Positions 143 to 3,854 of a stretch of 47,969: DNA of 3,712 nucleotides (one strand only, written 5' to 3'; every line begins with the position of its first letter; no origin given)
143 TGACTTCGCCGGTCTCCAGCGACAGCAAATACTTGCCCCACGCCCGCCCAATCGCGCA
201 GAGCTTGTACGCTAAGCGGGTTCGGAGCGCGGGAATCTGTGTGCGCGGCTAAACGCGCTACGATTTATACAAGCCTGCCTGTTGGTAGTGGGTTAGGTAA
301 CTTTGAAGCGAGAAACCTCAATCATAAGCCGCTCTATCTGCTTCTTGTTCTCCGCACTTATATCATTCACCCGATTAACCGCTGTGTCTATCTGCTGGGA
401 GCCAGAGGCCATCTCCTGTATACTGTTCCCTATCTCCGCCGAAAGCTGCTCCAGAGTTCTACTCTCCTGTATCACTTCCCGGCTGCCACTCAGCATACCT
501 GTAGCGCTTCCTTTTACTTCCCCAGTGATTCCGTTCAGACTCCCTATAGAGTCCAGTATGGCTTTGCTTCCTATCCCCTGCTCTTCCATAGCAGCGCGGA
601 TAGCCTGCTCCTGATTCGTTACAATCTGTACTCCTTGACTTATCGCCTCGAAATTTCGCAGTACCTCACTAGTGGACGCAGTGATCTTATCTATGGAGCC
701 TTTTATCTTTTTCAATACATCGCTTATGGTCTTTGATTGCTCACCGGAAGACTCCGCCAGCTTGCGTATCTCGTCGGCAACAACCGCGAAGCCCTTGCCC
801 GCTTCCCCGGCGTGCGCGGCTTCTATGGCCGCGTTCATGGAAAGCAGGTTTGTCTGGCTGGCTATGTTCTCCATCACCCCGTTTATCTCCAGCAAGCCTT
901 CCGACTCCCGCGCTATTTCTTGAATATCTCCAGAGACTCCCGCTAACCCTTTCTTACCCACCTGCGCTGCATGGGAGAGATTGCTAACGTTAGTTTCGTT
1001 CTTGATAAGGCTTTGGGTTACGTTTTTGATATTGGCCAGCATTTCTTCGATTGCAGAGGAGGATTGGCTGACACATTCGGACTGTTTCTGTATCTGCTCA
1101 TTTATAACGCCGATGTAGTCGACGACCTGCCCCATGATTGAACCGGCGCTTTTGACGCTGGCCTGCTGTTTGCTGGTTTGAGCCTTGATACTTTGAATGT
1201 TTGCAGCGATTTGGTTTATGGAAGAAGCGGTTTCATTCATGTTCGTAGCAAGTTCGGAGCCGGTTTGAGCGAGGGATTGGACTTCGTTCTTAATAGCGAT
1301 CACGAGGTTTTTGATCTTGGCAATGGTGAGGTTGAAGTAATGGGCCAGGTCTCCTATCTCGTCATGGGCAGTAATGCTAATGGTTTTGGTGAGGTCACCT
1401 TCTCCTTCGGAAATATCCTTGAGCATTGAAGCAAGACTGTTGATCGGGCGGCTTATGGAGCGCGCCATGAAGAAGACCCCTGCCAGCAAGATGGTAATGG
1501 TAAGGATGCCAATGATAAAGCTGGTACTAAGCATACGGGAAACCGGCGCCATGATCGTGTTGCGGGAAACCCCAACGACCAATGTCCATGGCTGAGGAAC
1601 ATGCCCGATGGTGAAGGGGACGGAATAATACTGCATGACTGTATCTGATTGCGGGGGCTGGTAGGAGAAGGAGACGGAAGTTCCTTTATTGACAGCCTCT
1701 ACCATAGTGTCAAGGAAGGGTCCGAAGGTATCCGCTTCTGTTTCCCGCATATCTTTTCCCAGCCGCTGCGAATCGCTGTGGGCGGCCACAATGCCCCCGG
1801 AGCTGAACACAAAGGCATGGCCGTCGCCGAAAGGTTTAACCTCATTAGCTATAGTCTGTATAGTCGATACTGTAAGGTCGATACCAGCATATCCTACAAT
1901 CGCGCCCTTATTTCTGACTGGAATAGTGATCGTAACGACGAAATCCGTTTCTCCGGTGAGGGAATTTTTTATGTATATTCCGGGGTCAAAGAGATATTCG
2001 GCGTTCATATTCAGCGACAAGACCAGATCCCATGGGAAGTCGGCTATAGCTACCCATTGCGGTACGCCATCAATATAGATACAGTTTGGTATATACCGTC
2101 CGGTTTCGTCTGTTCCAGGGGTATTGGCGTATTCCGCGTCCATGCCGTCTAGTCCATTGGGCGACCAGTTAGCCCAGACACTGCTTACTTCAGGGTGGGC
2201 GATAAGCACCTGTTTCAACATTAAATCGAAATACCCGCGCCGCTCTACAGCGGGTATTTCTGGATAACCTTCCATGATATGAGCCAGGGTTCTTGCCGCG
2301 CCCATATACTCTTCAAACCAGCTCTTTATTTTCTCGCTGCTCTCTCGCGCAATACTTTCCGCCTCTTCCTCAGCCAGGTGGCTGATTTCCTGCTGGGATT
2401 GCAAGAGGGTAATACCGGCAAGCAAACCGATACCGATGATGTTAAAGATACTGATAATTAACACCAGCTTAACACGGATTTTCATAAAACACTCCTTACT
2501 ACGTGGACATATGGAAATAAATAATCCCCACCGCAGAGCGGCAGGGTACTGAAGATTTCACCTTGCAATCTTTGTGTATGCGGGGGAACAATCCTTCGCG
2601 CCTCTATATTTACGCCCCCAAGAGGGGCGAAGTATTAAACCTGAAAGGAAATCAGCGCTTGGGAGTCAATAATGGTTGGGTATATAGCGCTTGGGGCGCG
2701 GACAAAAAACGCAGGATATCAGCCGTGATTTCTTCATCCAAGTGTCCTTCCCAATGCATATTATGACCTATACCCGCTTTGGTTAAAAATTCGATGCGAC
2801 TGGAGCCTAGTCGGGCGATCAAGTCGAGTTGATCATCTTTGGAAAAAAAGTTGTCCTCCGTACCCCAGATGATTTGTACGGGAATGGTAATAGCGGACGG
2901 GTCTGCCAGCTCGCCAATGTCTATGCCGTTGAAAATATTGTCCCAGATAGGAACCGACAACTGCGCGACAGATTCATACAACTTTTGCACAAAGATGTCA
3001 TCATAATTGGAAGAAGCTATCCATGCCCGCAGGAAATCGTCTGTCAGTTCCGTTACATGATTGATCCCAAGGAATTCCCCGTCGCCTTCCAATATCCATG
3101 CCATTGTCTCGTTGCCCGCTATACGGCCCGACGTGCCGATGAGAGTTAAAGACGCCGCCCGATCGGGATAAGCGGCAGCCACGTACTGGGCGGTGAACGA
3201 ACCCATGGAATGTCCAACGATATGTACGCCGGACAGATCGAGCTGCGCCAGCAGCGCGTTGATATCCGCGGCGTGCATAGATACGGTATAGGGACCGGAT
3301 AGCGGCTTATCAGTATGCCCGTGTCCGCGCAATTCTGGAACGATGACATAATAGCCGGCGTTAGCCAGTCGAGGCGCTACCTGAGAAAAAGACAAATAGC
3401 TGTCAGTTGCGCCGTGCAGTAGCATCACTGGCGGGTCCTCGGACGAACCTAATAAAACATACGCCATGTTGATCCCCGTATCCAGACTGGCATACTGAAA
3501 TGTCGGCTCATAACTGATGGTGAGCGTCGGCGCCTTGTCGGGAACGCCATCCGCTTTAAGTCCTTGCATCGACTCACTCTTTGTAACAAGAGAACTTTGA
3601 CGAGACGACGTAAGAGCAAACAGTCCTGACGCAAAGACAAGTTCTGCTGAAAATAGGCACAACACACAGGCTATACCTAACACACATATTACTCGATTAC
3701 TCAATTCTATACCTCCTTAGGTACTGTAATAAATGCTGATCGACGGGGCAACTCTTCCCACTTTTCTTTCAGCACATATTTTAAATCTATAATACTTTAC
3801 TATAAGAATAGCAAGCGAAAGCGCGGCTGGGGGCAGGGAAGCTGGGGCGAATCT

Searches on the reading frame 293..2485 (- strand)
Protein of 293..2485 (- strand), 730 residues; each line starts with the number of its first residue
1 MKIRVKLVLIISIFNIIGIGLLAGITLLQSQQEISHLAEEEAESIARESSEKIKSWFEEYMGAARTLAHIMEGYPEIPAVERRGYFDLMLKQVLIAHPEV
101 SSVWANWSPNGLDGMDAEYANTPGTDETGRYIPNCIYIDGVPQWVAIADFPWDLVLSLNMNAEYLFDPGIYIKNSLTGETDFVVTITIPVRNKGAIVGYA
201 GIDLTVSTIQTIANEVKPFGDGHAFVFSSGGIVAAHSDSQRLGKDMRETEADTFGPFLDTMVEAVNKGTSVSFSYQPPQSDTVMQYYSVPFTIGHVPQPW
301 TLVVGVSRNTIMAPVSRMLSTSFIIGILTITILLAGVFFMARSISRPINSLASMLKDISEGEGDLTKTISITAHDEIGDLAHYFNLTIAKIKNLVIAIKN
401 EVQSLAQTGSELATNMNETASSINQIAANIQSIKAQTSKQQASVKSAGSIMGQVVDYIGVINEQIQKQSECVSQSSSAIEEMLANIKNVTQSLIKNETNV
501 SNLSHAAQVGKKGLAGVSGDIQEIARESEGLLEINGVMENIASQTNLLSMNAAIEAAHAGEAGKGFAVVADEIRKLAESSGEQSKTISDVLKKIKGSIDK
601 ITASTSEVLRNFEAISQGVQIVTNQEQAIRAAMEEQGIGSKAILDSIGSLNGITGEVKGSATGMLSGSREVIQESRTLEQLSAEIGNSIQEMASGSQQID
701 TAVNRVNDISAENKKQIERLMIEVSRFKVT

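Call 63: search_protein_families(library=ncbifam, proteins=[window:293-2485:-], max_evalue=0.00001)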
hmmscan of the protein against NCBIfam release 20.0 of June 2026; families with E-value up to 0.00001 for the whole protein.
window:293-2485:- (730 aa): 12 families
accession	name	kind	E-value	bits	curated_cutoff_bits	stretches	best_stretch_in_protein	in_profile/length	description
NF058645.1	MCPCtpMPsAe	equivalog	1.4e-33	116.6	900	2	416-709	262-545/558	methyl-accepting chemotaxis protein CtpM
NF050802.1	AspChtxCcaA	equivalog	3e-30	105.2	1300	2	413-618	462-659/700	aspartate chemotaxis receptor CcaA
NF047851.1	MCPCitTducer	equivalog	2.7e-24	86.2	900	1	466-654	295-483/553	methyl-accepting chemotaxis citrate transducer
NF011622.0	PRK15048.1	equivalog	1.4e-23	83.9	900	1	470-641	291-469/553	methyl-accepting chemotaxis protein II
NF011615.0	PRK15041.1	equivalog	2.3e-23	82.7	947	2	466-639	296-469/554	methyl-accepting chemotaxis protein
NF041847.1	transduc_aer2_vibrio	equivalog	2.5e-21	75.6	1200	1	462-655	529-722/804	aerotaxis transducer Aer2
NF007309.0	PRK09793.1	equivalog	3.8e-17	62.5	903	1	465-654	291-480/533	methyl-accepting chemotaxis protein IV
NF038263.1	prot_phos_SiaA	equivalog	3.8e-08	32.3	700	1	184-425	166-413/658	biofilm regulation protein phosphatase SiaA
NF038389.1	ArsS_fam_HK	equivalog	4.9e-06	26.3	250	1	323-394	133-202/403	ArsS family sensor histidine kinase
NF012163.2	BaeS_SmeS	equivalog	5.3e-06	25.6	500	1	319-436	163-275/457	sensor histidine kinase efflux regulator BaeS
TIGR02169.1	SMC_prok_A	equivalog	7.1e-06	24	729.4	1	383-658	263-529/1165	chromosome segregation protein SMC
NF047496.1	HK_LIC11548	equivalog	8.1e-06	24.9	750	0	323-431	275-386/589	LIC_11548 family sensor histidine kinase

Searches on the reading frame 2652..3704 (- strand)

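Call 63: search_protein_families(library=ncbifam, proteins=[window:2652-3704:-], max_evalue=0.00001)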
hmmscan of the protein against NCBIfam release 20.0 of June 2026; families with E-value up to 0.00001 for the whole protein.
window:2652-3704:- (350 aa): 23 families
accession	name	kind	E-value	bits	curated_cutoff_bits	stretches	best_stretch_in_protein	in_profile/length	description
NF011457.0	PRK14875.1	equivalog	3.1e-21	75.8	307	1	77-320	119-357/372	acetoin dehydrogenase dihydrolipoyllysine-residue acetyltransferase subunit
NF052610.1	macro_16_ester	equivalog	6.2e-20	71.7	420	1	78-193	11-129/281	alpha/beta fold macrolide esterase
NF051488.1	bifunc_PcaDC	exception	1e-18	67.6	390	1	83-335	5-251/375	bifunctional 3-oxoadipate enol-lactonase/4-carboxymuconolactone decarboxylase PcaDC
NF002043.0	PRK00870.1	subfamily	3.9e-18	65.9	265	1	74-191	30-148/302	haloalkane dehalogenase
NF041759.1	mac_hydro_EstT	equivalog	7.2e-17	61.4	450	1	78-192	10-127/278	macrolide hydrolase EstT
TIGR02427.1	protocat_pcaD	equivalog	1.4e-16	60.7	255.85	1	82-298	4-218/251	3-oxoadipate enol-lactonase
NF033124.1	estX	equivalog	2e-16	59.9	600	1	75-320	8-267/280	macrolide esterase EstX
NF053693.1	esterase_mleCBF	exception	2.1e-16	60.1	564.5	1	84-192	17-128/279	CBF family alpha/beta fold macrolide esterase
NF045632.1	hydroxlase_HsaD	equivalog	2.6e-16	59.4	400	1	63-193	8-139/290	4,5:9,10-diseco-3-hydroxy-5,9,17-trioxoandrosta-1(10),2-diene-4-oate hydrolase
TIGR03695.1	menH_SHCHC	equivalog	7.1e-16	58.4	208.55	1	90-320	2-239/252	2-succinyl-6-hydroxy-2,4-cyclohexadiene-1-carboxylate synthase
NF053684.1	esterase_mleBCA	exception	2.6e-15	56.3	570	1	77-194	10-130/281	BCA family alpha/beta fold macrolide esterase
TIGR03056.1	bchO_mg_che_rel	equivalog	4.8e-15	55.3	172.55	1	85-180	23-117/278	alpha/beta fold hydrolase BchO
NF004514.1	PRK05855.1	equivalog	5.4e-15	55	455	1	75-189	7-124/578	SDR family oxidoreductase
TIGR03343.1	biphenyl_bphD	equivalog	3.8e-14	52.6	462.15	1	92-193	32-136/282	2-hydroxy-6-oxo-6-phenylhexa-2,4-dienoate hydrolase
NF050089.1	i_nPHAscl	equivalog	6.7e-14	51.6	300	1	74-192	3-118/288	intracellular short-chain-length polyhydroxyalkanoate depolymerase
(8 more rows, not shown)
